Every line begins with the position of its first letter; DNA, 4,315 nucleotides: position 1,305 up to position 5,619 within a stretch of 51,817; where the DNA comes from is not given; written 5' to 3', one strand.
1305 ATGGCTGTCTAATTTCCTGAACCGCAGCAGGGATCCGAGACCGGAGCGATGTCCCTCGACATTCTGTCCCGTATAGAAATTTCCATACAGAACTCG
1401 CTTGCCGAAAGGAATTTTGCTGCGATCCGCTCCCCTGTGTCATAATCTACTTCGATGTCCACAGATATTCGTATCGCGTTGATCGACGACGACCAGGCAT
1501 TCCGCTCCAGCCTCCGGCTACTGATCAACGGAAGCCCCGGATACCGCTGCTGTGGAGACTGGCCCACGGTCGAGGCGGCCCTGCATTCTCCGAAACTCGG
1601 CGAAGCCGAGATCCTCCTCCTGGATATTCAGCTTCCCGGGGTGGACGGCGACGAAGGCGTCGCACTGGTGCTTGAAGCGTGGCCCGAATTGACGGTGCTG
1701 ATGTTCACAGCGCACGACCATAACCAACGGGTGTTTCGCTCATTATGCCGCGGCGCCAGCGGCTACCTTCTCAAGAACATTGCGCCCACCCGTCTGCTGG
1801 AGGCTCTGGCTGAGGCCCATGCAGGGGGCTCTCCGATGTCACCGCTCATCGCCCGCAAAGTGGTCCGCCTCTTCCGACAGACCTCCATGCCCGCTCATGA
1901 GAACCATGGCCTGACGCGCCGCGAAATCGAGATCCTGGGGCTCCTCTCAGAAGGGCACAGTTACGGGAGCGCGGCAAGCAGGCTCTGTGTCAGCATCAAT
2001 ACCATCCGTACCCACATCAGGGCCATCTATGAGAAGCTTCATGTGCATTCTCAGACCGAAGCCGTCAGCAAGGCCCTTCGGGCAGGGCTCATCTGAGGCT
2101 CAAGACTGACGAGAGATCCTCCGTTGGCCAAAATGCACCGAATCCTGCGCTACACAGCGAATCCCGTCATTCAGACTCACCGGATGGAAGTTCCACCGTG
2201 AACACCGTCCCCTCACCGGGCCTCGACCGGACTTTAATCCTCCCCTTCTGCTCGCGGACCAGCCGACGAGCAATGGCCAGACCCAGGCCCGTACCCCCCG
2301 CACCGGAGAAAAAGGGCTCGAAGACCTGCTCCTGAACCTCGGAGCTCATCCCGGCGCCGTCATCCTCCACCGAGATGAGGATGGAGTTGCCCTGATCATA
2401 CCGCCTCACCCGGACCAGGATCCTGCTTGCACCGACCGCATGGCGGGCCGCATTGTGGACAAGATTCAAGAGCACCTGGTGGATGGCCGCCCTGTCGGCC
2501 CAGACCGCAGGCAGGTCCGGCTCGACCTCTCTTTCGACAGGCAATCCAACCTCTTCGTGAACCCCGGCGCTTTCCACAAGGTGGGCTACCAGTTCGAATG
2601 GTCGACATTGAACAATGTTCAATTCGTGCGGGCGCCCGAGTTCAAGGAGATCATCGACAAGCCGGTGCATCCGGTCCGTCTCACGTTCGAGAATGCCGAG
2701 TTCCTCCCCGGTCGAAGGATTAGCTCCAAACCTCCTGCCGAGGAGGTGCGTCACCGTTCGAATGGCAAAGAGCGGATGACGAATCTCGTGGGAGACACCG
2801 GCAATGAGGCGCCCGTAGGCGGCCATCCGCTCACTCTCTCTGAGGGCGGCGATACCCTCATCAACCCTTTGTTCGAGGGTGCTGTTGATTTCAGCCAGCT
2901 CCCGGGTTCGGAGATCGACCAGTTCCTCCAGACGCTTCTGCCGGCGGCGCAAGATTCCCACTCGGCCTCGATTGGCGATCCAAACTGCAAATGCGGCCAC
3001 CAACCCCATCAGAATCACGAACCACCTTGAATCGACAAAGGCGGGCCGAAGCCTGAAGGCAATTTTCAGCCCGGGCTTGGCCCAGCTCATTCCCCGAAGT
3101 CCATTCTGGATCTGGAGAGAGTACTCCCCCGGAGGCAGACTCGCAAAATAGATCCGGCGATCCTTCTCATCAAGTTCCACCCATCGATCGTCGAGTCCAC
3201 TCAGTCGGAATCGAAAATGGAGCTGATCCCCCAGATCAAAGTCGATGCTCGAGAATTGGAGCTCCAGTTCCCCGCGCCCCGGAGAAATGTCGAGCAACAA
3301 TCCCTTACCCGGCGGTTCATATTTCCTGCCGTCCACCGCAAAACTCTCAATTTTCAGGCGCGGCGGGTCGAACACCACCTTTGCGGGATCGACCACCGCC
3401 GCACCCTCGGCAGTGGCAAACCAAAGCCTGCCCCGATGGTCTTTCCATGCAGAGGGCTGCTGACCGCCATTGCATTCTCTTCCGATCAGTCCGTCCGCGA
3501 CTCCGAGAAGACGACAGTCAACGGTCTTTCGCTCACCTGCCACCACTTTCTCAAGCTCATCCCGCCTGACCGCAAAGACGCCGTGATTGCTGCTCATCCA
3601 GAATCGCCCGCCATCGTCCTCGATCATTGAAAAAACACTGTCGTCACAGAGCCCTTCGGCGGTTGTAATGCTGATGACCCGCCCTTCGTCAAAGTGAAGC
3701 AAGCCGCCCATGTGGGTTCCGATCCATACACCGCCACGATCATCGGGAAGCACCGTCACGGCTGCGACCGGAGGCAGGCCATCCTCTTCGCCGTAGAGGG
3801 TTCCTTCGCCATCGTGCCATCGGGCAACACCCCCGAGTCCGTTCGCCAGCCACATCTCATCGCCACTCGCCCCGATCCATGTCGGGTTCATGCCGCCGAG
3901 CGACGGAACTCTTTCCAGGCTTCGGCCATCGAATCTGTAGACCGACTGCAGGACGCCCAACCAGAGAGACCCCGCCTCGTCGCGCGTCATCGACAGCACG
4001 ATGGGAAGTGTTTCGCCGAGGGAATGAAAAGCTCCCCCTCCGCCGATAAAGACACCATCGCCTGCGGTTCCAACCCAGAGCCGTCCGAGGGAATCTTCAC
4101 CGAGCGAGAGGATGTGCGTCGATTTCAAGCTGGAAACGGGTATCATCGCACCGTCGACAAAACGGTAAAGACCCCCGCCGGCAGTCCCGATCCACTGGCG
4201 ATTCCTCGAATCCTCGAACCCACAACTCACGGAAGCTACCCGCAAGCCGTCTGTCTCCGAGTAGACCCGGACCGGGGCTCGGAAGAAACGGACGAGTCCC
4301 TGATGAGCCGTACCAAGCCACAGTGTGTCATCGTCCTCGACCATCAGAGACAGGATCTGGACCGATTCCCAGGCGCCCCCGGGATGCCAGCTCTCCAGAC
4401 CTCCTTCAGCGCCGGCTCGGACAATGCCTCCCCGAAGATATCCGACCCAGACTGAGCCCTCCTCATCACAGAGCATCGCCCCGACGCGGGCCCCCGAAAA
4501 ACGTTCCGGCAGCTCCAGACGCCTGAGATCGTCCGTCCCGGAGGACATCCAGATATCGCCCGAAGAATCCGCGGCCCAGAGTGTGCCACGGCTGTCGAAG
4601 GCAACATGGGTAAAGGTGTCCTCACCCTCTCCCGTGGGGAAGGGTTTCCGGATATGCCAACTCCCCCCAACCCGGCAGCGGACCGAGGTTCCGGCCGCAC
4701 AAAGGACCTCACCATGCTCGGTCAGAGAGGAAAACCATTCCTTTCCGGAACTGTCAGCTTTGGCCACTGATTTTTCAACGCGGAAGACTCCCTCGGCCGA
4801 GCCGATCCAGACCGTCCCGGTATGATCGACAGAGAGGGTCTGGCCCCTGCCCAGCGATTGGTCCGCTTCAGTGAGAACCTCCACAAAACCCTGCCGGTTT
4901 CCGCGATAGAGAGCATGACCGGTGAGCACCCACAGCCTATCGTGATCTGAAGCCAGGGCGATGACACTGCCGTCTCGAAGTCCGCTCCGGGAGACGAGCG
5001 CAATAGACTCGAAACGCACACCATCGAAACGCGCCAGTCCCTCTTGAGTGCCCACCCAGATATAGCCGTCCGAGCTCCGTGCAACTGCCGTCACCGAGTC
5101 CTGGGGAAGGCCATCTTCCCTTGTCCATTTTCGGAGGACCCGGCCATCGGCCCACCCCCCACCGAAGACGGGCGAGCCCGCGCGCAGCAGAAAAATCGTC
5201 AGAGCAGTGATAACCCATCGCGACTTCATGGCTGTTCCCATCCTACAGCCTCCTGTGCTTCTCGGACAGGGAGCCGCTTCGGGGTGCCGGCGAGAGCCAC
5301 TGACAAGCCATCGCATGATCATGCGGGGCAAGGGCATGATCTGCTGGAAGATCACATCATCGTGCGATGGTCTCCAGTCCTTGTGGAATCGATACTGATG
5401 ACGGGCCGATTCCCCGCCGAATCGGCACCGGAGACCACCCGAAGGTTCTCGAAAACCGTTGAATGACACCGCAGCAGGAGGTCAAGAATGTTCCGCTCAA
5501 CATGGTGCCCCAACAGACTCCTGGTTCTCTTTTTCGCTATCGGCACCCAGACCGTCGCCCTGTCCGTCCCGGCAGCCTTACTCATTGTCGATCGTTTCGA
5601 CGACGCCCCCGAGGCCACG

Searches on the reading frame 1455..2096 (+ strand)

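Call 20: search_protein_families(library=pfam, proteins=[window:1455-2096:+])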
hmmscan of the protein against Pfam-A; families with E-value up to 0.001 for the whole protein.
window:1455-2096:+ (213 aa): 2 families
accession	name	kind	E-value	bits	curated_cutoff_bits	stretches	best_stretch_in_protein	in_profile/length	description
PF00072.30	Response_reg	-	3.6e-18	66.2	30.2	1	7-118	1-110/111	Response regulator receiver domain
PF00196.25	GerE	-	8.4e-13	48.2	23.5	1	153-206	3-56/57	Bacterial regulatory proteins, luxR family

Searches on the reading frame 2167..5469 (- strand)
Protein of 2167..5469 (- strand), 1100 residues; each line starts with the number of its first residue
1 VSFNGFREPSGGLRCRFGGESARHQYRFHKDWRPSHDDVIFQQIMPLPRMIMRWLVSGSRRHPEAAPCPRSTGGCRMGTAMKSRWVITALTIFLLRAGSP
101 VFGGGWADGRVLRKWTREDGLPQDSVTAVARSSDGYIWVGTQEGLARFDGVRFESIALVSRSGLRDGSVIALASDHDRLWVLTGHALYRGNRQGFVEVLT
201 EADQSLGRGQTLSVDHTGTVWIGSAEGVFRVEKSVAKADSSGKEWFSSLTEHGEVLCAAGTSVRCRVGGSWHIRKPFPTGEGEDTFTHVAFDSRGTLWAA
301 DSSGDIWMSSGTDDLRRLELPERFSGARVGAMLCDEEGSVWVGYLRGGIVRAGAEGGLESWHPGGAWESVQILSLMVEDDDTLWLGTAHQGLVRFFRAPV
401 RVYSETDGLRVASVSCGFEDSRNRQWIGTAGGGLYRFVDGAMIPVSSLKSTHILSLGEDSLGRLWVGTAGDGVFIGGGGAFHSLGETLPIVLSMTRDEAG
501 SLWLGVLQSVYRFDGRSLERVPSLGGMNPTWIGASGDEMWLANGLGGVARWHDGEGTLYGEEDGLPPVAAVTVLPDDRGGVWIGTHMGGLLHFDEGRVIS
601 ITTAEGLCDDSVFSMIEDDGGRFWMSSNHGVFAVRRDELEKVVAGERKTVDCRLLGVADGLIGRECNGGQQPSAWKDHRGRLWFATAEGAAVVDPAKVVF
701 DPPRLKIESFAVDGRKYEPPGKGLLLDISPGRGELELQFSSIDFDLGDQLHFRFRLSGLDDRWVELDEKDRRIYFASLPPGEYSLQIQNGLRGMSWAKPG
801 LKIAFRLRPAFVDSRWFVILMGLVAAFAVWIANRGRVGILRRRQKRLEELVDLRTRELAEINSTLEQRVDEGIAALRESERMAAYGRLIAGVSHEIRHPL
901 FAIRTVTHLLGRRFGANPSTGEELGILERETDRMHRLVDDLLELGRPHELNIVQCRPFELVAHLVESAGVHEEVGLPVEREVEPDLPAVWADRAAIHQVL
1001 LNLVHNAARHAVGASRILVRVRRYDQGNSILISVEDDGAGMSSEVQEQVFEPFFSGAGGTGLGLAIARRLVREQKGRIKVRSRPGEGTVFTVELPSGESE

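Call 20: search_protein_families(library=pfam, proteins=[window:2167-5469:-])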
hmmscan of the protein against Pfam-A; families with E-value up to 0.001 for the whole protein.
window:2167-5469:- (1100 aa): 4 families
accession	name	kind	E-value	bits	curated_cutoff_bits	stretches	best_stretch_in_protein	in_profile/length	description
PF07494.17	Reg_prop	-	7.1e-31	102.7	20.4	0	120-142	1-23/24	Two component regulator propeller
PF02518.31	HATPase_c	-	6.3e-28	97.9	26.4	1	992-1096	2-109/111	Histidine kinase-, DNA gyrase B-, and HSP90-like ATPase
PF00512.31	HisKA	-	3.6e-14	53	26.9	1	886-947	3-63/66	His Kinase A (phospho-acceptor) domain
PF07495.19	Y_Y_Y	-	4.5e-09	36.5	26.6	1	743-788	1-45/65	Y_Y_Y domain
